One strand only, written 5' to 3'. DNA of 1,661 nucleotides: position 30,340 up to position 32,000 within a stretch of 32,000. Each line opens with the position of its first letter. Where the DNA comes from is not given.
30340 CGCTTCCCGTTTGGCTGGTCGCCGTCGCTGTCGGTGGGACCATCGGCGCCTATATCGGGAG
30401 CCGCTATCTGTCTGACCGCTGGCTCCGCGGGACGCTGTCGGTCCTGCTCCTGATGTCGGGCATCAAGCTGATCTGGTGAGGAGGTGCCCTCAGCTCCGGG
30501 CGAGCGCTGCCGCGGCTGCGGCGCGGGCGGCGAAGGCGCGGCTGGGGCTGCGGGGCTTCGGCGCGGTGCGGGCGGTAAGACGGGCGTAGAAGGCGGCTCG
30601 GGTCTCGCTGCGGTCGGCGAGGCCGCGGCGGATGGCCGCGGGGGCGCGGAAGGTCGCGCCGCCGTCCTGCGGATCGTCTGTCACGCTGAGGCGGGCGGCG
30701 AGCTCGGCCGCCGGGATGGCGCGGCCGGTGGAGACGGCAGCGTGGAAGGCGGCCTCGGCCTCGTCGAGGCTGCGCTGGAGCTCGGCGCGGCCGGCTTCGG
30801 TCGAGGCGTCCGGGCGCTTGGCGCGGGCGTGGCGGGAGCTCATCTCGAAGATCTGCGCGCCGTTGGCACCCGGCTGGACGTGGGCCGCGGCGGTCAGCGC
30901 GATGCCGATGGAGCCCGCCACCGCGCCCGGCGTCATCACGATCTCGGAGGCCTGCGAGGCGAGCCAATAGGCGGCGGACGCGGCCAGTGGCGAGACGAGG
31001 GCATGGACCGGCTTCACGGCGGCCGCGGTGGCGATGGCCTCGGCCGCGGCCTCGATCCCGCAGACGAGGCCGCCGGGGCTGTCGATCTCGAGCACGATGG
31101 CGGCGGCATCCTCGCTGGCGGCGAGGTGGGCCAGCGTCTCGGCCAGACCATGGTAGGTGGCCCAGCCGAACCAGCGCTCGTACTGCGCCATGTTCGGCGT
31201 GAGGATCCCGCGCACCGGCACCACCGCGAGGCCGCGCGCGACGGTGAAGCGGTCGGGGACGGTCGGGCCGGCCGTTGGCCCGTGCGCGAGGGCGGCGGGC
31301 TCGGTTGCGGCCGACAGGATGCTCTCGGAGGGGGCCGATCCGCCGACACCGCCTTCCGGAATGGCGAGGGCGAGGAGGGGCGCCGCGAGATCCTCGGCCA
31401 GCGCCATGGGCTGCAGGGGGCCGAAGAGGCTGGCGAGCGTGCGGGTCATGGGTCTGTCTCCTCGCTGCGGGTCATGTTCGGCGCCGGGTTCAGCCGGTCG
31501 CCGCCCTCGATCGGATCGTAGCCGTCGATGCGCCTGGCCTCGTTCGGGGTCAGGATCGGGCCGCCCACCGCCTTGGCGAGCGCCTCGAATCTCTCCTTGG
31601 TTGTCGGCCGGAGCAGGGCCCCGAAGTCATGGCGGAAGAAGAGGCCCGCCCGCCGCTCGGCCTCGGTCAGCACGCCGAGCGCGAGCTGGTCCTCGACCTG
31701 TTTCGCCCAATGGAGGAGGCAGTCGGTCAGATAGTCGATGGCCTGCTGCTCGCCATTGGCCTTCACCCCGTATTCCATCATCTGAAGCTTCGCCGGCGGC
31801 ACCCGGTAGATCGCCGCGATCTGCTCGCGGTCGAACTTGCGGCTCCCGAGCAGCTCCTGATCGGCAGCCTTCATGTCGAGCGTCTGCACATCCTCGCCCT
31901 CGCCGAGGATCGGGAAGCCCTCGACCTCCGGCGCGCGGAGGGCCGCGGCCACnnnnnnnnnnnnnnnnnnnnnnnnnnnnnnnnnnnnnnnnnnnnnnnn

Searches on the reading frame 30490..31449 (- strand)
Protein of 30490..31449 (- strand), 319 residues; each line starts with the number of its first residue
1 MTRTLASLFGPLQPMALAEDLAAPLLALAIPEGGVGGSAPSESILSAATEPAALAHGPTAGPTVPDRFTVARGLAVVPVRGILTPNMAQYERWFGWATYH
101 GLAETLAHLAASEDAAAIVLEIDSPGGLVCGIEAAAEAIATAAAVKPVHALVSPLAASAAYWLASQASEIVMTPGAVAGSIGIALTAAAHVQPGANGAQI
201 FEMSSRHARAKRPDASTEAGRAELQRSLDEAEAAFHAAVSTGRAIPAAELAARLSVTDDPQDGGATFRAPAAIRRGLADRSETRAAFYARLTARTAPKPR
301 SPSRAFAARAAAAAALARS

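Call 40: search_protein_families(library=phrogs, proteins=[window:30490-31449:-], max_evalue=0.001)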
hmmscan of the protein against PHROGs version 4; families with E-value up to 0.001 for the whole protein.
window:30490-31449:- (319 aa): 4 families
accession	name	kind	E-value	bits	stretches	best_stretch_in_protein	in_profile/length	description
phrog_53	-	head and packaging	1.2e-50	174.3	1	13-308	18-306/583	head maturation protease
phrog_33023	-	unknown function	2.2e-19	70.6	1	75-293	69-286/507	-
phrog_4759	-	unknown function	3.1e-17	64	1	45-191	52-199/209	-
phrog_21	-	head and packaging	1.3e-05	24.1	1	112-192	591-670/1362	portal protein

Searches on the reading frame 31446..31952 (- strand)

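Call 40: search_protein_families(library=phrogs, proteins=[window:31446-31952:-], max_evalue=0.001)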
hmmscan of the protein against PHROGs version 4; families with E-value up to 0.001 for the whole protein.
window:31446-31952:- (168 aa): 6 families
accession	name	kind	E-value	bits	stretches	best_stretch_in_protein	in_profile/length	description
phrog_12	-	head and packaging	1.6e-41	144.1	1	12-161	285-431/646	portal protein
phrog_5929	-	head and packaging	3.7e-27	96.1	1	14-166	52-205/228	portal protein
phrog_2662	-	head and packaging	5.9e-25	88.9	1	11-162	271-422/717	portal protein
phrog_11323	-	unknown function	4.6e-14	53.6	1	58-163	4-109/130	-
phrog_21454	-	unknown function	6.2e-11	43.1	1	15-154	34-169/320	-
phrog_2271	-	head and packaging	3.5e-08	32.6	1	16-154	258-392/859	portal protein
